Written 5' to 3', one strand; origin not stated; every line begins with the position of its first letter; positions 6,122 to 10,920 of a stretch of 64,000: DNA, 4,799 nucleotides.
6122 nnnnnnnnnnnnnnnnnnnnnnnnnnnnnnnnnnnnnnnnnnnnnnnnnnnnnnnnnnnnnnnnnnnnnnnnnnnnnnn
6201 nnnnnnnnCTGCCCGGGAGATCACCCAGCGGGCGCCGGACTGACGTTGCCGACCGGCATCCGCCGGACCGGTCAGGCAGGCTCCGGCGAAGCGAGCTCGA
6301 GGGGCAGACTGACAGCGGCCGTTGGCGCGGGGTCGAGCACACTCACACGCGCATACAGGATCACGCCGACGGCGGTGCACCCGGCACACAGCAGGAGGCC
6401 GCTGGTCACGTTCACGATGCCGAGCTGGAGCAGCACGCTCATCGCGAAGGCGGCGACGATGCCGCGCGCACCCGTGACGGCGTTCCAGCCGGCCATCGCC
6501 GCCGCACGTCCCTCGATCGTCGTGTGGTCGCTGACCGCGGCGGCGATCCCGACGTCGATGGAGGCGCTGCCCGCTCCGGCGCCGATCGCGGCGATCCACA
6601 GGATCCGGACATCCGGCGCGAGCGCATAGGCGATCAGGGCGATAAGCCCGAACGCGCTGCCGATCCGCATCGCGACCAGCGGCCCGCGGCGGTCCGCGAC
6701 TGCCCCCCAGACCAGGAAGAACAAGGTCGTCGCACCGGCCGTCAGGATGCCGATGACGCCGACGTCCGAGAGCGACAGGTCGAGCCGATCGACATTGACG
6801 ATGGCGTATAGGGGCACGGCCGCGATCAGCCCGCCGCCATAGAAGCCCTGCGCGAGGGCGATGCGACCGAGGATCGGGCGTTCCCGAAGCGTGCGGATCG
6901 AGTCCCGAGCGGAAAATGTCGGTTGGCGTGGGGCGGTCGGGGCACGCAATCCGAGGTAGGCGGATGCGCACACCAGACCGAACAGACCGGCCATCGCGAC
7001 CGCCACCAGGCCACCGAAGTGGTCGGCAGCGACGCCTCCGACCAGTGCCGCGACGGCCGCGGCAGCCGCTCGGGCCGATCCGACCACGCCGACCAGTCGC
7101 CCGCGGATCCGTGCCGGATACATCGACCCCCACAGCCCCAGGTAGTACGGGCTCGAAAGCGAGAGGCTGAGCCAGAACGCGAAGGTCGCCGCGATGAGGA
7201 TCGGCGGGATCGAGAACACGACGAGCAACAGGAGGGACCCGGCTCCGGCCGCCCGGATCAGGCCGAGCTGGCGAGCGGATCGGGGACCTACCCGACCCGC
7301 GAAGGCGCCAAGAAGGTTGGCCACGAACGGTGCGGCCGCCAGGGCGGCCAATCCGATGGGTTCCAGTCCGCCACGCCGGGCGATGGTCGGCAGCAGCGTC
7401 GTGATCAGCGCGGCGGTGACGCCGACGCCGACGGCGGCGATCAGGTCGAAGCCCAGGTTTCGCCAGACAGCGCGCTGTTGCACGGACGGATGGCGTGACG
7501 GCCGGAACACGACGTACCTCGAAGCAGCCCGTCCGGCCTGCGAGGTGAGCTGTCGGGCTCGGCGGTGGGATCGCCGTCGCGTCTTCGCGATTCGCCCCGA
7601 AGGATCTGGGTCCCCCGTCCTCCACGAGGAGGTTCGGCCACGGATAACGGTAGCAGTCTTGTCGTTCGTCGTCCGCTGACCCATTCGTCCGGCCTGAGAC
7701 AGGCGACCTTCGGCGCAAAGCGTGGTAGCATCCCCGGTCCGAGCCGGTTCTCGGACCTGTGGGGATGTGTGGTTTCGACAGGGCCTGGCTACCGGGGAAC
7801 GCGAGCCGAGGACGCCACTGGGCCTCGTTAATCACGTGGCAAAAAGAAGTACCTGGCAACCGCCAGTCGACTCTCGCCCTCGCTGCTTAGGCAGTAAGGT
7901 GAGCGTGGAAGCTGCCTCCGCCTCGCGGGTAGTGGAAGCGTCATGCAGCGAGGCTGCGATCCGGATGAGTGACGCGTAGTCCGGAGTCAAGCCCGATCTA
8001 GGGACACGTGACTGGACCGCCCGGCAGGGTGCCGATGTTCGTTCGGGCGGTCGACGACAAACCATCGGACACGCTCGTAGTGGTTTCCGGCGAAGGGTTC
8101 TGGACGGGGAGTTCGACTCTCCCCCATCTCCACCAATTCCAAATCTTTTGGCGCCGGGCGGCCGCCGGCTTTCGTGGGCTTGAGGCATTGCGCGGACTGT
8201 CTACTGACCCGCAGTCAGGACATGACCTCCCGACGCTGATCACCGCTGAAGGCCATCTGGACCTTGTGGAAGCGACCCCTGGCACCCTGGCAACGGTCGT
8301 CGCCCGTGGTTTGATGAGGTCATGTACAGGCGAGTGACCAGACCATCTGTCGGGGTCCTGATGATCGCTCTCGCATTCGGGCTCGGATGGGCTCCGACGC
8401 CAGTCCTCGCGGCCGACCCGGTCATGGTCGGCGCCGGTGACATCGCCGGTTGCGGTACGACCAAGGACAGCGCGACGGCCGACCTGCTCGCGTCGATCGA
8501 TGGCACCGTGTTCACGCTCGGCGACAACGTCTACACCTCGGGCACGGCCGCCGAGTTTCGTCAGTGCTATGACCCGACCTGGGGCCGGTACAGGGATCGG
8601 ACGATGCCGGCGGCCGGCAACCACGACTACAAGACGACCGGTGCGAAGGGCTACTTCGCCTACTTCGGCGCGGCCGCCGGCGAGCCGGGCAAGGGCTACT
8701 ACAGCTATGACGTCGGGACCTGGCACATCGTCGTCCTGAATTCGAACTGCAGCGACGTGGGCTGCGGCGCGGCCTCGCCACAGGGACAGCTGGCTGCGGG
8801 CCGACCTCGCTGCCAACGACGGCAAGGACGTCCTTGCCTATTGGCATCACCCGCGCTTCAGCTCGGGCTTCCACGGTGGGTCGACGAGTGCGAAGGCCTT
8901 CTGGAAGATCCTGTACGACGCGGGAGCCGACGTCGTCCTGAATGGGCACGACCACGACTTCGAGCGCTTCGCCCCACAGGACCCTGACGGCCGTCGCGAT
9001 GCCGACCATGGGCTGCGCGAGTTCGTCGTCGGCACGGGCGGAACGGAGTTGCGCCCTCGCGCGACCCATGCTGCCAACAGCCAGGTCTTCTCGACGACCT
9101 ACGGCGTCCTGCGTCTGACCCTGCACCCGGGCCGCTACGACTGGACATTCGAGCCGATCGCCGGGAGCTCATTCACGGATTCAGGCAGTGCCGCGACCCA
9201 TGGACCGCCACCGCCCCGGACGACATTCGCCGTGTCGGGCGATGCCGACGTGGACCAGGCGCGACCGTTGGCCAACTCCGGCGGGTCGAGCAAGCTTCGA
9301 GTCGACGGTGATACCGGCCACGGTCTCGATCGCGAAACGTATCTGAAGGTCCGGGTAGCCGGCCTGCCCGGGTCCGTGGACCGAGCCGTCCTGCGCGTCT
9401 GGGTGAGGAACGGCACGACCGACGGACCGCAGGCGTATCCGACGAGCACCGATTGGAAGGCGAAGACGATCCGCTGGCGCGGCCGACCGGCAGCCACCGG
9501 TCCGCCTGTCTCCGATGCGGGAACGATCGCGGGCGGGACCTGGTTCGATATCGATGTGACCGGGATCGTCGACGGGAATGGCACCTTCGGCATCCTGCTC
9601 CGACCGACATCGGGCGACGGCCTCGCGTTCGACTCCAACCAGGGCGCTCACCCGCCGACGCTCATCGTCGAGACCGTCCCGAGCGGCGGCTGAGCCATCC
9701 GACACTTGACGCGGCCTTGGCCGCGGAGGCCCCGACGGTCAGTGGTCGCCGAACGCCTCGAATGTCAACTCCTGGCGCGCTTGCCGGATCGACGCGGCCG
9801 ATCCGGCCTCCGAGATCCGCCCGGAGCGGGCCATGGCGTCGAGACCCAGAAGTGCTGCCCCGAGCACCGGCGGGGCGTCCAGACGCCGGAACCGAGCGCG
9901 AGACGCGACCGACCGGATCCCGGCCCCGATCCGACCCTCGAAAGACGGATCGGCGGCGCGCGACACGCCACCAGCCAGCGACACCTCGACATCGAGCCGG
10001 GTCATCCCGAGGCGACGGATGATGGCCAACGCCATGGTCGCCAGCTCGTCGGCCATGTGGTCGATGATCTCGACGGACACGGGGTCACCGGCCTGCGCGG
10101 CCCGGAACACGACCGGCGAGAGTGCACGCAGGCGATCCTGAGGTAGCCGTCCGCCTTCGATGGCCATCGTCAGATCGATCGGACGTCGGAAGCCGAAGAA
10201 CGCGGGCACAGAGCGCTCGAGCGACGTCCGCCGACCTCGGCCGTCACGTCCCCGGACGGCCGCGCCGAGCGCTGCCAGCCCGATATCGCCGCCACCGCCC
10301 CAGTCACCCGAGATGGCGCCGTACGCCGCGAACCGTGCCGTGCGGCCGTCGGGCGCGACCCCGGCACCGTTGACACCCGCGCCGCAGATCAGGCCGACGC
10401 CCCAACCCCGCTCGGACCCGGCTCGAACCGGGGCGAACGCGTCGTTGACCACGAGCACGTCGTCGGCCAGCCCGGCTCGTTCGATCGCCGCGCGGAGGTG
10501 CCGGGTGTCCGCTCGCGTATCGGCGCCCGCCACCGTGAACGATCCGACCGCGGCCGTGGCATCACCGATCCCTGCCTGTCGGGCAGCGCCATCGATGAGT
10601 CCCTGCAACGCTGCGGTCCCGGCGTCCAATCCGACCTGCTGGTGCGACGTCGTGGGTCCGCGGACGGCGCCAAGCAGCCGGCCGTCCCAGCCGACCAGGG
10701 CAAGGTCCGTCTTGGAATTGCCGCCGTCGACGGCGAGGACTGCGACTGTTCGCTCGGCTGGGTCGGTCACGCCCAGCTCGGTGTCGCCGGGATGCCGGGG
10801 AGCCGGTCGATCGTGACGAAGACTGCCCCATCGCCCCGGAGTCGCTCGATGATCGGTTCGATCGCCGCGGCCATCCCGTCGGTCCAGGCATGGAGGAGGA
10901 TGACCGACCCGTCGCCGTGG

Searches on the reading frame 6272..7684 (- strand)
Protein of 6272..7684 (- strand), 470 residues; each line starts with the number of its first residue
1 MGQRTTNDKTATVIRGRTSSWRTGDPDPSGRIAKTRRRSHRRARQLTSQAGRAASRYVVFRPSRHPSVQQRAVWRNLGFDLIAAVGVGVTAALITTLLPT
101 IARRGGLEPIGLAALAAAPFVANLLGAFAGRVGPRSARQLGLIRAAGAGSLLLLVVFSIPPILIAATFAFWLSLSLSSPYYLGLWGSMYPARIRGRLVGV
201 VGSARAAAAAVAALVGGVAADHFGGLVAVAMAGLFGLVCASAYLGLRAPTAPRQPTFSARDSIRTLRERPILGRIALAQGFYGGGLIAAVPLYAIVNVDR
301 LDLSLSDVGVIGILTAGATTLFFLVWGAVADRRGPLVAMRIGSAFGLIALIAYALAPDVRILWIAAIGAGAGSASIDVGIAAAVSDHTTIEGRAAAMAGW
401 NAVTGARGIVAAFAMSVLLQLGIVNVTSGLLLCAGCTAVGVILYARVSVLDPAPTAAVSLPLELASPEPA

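Call 66: search_protein_families(library=pfam, proteins=[window:6272-7684:-], max_evalue=0.0001)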
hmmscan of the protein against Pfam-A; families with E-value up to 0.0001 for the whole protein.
window:6272-7684:- (470 aa): 1 family
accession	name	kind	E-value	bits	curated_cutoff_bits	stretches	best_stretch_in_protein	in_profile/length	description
PF07690.21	MFS_1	-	9.2e-22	77.9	33.4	2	82-357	3-289/347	Major Facilitator Superfamily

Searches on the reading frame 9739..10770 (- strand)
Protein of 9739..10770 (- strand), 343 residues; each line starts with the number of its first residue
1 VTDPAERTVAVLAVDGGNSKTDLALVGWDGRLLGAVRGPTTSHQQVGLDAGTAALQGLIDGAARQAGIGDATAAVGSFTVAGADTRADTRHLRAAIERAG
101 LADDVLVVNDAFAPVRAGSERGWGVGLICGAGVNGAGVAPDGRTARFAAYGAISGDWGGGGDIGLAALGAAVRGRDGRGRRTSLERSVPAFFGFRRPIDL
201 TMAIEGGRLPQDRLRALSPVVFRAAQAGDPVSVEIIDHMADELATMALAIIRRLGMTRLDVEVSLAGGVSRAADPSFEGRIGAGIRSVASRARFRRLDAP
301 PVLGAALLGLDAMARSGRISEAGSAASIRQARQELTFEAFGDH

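Call 66: search_protein_families(library=pfam, proteins=[window:9739-10770:-], max_evalue=0.0001)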
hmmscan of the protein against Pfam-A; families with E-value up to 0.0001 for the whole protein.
window:9739-10770:- (343 aa): 1 family
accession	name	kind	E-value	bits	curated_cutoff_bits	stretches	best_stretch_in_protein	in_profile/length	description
PF01869.26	BcrAD_BadFG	-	1.3e-22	81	31.5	1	14-273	3-234/271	BadF/BadG/BcrA/BcrD ATPase family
